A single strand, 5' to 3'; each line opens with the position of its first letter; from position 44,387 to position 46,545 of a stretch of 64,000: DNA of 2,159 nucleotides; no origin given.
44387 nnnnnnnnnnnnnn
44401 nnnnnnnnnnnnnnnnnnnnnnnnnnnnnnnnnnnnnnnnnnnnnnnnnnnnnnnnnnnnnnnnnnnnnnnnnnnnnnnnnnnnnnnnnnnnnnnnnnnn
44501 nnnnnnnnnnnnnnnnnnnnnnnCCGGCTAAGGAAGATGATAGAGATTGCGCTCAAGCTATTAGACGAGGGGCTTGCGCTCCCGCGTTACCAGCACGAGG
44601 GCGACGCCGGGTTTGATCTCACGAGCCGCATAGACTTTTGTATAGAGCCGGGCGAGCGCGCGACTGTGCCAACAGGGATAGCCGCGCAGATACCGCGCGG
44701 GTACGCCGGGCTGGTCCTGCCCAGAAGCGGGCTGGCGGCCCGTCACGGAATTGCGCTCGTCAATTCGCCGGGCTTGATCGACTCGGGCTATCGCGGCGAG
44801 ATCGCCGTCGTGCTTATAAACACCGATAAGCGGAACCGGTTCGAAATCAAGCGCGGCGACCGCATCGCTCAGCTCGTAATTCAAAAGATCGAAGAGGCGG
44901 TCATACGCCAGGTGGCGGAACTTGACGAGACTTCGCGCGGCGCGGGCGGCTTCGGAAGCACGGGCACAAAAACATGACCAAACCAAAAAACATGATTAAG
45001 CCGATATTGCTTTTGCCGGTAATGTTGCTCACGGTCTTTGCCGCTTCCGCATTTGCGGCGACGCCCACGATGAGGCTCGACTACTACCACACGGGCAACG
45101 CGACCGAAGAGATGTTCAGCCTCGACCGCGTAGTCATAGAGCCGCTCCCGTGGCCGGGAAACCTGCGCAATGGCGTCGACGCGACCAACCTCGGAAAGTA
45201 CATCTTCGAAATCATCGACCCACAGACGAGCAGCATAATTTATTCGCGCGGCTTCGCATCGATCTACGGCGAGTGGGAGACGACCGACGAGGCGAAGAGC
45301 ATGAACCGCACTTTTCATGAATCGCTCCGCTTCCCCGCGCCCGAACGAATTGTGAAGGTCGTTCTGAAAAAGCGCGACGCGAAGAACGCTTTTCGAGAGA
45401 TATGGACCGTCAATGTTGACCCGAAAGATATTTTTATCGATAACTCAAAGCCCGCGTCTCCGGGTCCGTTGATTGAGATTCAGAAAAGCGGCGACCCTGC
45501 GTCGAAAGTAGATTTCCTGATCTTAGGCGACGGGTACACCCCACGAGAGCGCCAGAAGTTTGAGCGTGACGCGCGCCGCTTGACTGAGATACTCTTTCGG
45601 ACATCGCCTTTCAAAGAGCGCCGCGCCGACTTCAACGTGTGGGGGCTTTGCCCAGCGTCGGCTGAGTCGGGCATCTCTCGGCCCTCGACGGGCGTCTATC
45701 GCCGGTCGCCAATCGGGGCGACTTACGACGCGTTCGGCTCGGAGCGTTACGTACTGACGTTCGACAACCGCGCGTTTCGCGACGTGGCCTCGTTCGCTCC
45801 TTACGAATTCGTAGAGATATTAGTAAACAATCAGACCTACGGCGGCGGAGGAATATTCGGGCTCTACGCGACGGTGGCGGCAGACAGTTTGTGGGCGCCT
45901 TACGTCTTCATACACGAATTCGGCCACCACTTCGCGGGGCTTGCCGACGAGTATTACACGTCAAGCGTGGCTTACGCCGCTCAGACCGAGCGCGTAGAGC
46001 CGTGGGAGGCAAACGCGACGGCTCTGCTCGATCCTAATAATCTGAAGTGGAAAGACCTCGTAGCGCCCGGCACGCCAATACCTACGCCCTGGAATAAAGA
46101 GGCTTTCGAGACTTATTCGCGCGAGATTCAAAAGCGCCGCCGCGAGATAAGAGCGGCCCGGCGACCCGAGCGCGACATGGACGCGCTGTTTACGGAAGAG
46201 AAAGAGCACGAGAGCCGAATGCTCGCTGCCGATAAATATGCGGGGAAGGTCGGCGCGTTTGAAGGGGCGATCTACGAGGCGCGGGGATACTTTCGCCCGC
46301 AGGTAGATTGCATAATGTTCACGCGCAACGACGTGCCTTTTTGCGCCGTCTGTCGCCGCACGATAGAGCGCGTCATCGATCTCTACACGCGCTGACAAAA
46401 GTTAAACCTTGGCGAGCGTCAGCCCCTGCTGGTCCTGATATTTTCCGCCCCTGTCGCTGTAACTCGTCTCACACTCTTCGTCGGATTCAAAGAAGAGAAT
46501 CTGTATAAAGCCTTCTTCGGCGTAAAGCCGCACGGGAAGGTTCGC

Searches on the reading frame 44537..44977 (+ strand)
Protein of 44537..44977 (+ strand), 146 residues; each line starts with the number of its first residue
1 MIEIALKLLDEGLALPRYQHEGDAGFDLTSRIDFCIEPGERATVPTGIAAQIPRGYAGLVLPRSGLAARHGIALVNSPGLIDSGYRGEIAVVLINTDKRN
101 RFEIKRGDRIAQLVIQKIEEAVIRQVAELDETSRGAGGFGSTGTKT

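Call 34: search_protein_families(library=pfam, proteins=[window:44537-44977:+], max_evalue=0.001)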
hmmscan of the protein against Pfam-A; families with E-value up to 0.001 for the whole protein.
window:44537-44977:+ (146 aa): 2 families
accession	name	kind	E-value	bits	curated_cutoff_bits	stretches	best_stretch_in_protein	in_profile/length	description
PF00692.24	dUTPase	-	2.7e-37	127.8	22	1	15-143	5-129/129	dUTPase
PF22769.1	DCD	-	3.5e-12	47.1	27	1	33-117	70-152/153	dCTP deaminase-like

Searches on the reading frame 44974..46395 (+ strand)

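Call 34: search_protein_families(library=pfam, proteins=[window:44974-46395:+], max_evalue=0.001)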
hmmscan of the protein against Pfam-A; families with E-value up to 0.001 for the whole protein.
window:44974-46395:+ (473 aa): 2 families
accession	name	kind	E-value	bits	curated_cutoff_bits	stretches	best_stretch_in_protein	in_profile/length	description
PF09471.16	Peptidase_M64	-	9.9e-139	462.1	26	1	167-468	1-302/302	IgA Peptidase M64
PF16217.10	M64_N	-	1.1e-34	119.1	27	1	29-144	7-121/122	Peptidase M64 N-terminus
